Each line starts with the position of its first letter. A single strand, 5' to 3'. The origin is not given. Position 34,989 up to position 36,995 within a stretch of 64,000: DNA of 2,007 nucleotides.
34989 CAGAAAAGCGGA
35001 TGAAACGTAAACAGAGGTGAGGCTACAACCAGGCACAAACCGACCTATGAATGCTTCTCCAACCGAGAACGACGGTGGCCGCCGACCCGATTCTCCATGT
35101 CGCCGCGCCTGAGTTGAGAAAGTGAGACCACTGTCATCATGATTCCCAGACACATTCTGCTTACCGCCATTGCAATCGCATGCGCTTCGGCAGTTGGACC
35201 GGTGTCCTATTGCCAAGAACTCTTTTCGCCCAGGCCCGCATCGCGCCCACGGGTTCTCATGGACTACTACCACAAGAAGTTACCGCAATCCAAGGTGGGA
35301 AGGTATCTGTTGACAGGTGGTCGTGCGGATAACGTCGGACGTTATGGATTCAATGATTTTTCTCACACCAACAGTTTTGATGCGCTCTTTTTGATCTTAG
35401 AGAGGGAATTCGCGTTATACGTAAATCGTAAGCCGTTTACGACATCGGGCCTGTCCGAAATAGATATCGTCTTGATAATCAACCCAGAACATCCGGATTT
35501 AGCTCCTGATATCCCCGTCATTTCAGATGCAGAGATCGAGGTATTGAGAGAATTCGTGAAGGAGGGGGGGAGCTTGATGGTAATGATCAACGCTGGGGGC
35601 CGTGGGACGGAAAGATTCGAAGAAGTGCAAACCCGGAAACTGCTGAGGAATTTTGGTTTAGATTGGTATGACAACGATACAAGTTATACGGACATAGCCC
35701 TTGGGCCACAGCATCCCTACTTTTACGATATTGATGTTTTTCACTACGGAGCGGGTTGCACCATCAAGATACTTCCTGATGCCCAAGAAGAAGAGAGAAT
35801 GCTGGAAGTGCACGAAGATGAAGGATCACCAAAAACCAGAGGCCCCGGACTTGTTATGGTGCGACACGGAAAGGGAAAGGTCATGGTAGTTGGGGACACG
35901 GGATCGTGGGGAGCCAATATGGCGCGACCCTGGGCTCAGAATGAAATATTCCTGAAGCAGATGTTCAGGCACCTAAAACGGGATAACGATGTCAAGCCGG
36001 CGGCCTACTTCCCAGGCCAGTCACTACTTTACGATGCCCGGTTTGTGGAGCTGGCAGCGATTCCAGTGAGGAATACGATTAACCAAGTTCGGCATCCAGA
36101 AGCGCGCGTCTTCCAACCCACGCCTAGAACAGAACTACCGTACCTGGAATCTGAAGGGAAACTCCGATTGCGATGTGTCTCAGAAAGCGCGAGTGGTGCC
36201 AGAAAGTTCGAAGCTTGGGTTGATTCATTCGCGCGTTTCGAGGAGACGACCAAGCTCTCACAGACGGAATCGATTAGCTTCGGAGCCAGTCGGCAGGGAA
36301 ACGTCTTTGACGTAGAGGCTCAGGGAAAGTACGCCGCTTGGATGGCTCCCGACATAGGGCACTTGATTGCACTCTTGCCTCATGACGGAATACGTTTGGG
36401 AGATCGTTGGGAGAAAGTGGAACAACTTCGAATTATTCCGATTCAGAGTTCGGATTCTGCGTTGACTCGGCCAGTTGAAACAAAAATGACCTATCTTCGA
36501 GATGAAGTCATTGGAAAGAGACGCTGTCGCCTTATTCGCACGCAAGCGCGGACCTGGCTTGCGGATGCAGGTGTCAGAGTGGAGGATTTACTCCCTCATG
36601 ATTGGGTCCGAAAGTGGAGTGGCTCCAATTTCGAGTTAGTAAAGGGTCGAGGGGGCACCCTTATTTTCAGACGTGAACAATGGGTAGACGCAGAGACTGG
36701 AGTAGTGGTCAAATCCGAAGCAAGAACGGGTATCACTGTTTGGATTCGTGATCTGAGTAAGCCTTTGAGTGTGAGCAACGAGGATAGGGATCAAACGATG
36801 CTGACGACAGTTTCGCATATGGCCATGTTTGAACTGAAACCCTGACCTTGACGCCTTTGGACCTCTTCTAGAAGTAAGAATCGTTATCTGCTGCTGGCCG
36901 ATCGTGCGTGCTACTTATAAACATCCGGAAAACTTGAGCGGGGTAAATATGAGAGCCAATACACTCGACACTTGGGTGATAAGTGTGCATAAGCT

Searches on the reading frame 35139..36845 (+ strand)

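Call 7: search_protein_families(library=pfam, proteins=[window:35139-36845:+], max_evalue=0.01)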
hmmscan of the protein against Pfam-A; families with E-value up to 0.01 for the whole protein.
window:35139-36845:+ (568 aa): 2 families
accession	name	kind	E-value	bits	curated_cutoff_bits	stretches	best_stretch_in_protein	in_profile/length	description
PF23355.1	IFT52_GIFT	-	6.2e-05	22.6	27.2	1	74-174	12-101/246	IFT52 GIFT domain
PF14258.12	DUF4350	-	0.0076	17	30.4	0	122-254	45-160/181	Domain of unknown function (DUF4350)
